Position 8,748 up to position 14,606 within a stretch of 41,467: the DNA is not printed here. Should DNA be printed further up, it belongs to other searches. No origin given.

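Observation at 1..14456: Integrase-bounded element with a replication module and a small-terminase-like gene but no virion genes: a possible phage satellite in an Acidobacteria-like host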

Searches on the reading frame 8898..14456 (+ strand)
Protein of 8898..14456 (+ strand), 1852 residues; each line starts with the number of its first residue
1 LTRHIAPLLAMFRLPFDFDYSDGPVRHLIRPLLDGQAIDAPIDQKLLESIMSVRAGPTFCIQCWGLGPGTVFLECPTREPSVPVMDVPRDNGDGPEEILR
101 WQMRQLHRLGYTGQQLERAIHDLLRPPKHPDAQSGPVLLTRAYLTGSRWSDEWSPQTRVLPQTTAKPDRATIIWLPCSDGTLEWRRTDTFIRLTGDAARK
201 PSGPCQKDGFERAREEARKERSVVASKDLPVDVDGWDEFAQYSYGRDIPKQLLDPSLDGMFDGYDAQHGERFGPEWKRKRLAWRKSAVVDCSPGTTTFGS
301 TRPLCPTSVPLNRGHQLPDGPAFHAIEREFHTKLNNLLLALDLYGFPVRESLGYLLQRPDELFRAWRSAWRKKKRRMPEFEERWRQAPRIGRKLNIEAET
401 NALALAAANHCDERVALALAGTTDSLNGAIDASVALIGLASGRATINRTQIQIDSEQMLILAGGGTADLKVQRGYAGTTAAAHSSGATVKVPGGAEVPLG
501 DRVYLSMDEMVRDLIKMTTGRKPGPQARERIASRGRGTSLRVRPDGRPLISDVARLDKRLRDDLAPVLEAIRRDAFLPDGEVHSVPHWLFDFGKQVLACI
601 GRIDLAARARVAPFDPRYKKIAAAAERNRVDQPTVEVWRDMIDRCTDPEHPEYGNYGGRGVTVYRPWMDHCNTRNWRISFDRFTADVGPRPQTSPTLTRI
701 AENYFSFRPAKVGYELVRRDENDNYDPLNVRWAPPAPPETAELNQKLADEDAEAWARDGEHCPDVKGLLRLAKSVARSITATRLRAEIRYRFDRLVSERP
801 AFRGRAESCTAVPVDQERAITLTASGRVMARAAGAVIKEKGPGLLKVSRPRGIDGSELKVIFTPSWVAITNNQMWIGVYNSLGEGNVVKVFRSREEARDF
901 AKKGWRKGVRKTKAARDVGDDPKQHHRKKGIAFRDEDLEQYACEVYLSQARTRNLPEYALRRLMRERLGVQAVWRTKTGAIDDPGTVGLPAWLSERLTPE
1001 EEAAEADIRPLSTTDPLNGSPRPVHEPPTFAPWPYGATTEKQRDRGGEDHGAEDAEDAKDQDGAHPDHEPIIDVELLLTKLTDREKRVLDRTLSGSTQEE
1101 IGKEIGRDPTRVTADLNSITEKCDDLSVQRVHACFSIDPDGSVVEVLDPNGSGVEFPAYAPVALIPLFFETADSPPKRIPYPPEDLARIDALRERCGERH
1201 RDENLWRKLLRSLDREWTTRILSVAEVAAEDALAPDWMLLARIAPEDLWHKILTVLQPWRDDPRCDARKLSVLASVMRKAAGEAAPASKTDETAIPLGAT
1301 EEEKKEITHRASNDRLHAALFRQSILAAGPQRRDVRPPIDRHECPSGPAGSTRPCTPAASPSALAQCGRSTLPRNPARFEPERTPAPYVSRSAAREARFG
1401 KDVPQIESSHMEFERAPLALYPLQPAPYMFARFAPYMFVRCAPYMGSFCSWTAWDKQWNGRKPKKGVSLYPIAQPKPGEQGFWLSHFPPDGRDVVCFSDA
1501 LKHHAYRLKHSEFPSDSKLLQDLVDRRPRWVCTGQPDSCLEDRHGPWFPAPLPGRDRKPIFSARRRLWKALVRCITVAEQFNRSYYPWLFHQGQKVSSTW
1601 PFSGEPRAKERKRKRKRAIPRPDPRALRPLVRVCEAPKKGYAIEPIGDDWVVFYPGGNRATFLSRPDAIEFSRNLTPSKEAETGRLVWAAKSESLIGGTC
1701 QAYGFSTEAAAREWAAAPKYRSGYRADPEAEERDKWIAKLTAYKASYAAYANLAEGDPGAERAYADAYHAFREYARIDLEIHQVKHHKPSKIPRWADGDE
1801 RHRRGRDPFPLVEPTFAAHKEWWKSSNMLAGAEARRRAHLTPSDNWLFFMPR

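Call 10: search_protein_families(library=pfam, proteins=[window:8898-14456:+], max_evalue=0.01)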
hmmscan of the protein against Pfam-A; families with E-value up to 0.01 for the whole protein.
window:8898-14456:+ (1852 aa): 0 families

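Call 32: search_protein_families(library=phrogs, proteins=[window:8898-14456:+], max_evalue=0.01)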
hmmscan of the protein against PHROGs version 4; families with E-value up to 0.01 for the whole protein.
window:8898-14456:+ (1852 aa): 7 families
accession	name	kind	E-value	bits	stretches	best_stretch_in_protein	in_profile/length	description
phrog_3377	-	DNA, RNA and nucleotide metabolism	1.4e-16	61.9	1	627-703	7-74/196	HNH endonuclease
phrog_374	-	DNA, RNA and nucleotide metabolism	2.2e-15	57.5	1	630-735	268-345/617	HNH endonuclease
phrog_8790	-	DNA, RNA and nucleotide metabolism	1.5e-14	55.5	1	630-735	21-96/241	restriction endonuclease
phrog_2081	-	DNA, RNA and nucleotide metabolism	2.1e-12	47.9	1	620-669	90-140/433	HNH endonuclease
phrog_351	-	transcription regulation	5.9e-05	22.8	1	1072-1122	667-721/928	RNA polymerase sigma factor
phrog_1740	-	transcription regulation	0.00038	20.1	1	1055-1124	144-213/567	RNA polymerase sigma factor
phrog_7578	-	unknown function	0.00054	20.1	1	443-491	46-99/300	-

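Call 33: find_homologous_proteins(query=window:8898-14456:+, max_evalue=0.001)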
Query window:8898-14456:+ (1852 aa): 2 proteins with E <= 0.001 among 8000 candidates.
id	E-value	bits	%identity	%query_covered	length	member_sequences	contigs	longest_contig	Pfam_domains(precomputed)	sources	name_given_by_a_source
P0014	0.0e+0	4326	100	99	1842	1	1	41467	-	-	-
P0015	4.5e-27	112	31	7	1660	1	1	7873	PF18346.8,PF25274.2,PF25171.2,PF13400.12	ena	-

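Call 73: search_protein_families(library=padloc, proteins=[window:8928-14456:+], max_evalue=0.01)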
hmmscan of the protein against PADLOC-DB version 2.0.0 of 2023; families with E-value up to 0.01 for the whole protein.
window:8928-14456:+ (1842 aa): 1 family
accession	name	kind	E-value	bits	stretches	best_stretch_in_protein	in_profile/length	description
PDLC01851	CARF3--CARF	-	0.0045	14.4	1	1066-1115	205-254/279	-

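Call 76: search_protein_families(library=pfam, proteins=[P0015], max_evalue=0.001)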
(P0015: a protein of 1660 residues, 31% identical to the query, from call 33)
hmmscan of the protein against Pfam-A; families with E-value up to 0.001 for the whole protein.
P0015 (1660 aa): 6 families
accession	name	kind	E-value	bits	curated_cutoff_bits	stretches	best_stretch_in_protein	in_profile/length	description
PF25274.1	MJ0548_C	-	4.4e-11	43.3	27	0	905-942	48-84/97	Connectase MJ0548-like, C-terminal domain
PF13400.11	Tad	-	9.9e-07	29.4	22.3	1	18-61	1-43/47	Putative Flp pilus-assembly TadE/G-like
PF03829.18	PTSIIA_gutA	-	1.2e-05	25.6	25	0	568-600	35-67/113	PTS system glucitol/sorbitol-specific IIA component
PF25171.1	Beta-prop_WDR36-Utp21_1st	-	3.9e-05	23.6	80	0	836-919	174-254/266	WDR36/Utp21 first beta-propeller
PF18346.7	SH3_15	-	0.00042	21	24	0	794-850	4-52/67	Mind bomb SH3 repeat domain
PF07811.17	TadE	-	0.00064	20.2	22.9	0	24-59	7-42/43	TadE-like protein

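Call 78: search_dna_similar(query=window:8928-14453:+, collection=phages, mode=protein, max_evalue=0.00001, max_rows=25)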
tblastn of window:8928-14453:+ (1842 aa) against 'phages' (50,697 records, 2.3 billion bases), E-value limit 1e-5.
Records with a match: 167; places in all: 168; records where one place covers at least 80% of the query: 0.
Best place of each record, by identity: <60% 167.
By first word of the organism name: Staphylococcus 52; Mycobacterium 36; Acinetobacter 13; Pseudomonas 13; Bacteriophage 12; Ralstonia 9; Salmonella 8; Escherichia 4; Gordonia 2; Vibrio 2; and 14 more.
By host as written in the record: Mycobacterium smegmatis mc2 155 25; - 24; Staphylococcus aureus 10; Mycobacterium smegmatis mc#155 9; Staphylococcus carnosus TM300 9; Acinetobacter baumannii 7; Pseudomonas aeruginosa 7; Staphylococcus xylosus M1997-2/10 6; and 50 more.
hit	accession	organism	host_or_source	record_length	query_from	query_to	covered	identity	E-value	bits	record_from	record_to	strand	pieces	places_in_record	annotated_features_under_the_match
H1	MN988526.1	Rhizobium phage RHph_N3_2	Rhizobium phaseoli N3_2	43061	505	723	12%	24.4%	2e-6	59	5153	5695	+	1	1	HNH endonuclease protein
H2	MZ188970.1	Phage CBW1004C-Prop1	-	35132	558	723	9%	28.0%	1e-7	63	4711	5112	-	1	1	AP2 domain-containing protein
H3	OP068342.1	Gordonia phage ViaConlectus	Gordonia terrae 3612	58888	583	723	8%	32.4%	6e-7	61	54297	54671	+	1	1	79: hypothetical protein | 78: hypothetical protein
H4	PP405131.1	Mycobacterium phage DirtMonster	Mycobacterium smegmatis mc#155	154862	588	723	7%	32.6%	8e-7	61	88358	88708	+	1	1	140: hypothetical protein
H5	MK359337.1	Mycobacterium phage Flabslab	Mycobacterium smegmatis mc2 155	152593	588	723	7%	32.6%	8e-7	61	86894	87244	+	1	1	141: hypothetical protein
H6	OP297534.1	Mycobacterium phage Turret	Mycobacterium smegmatis mc2 155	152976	588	723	7%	32.6%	8e-7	61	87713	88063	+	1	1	142: hypothetical protein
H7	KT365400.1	Mycobacterium phage ErnieJ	Mycobacterium smegmatis mc2 155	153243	588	723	7%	32.6%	8e-7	61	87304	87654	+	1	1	hypothetical protein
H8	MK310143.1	Mycobacterium phage Dietrick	Mycobacterium smegmatis mc2 155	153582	588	723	7%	32.6%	8e-7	61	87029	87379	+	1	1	138: hypothetical protein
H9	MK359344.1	Mycobacterium phage Napoleon13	Mycobacterium smegmatis mc2 155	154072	588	723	7%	32.6%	8e-7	61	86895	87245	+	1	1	142: hypothetical protein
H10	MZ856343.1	Mycobacterium phage EasyJones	Mycobacterium smegmatis mc#155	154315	588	723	7%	32.6%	8e-7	61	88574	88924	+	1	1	149: hypothetical protein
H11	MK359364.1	Mycobacterium phage ChickenPhender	Mycobacterium smegmatis mc2 155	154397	588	723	7%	32.6%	8e-7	61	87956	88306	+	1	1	143: hypothetical protein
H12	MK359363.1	Mycobacterium phage Fludd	Mycobacterium smegmatis mc2 155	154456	588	723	7%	32.6%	8e-7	61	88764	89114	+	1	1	148: hypothetical protein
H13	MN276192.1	Mycobacterium phage Trinitium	Mycobacterium smegmatis mc2 155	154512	588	723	7%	32.6%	8e-7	61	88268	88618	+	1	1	144: hypothetical protein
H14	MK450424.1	Mycobacterium phage Melpomini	Mycobacterium smegmatis mc2 155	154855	588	723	7%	32.6%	8e-7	61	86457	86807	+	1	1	140: hypothetical protein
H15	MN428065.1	Mycobacterium phage Cactojaque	Mycobacterium smegmatis mc2 155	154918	588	723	7%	32.6%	8e-7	61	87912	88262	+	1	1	142: hypothetical protein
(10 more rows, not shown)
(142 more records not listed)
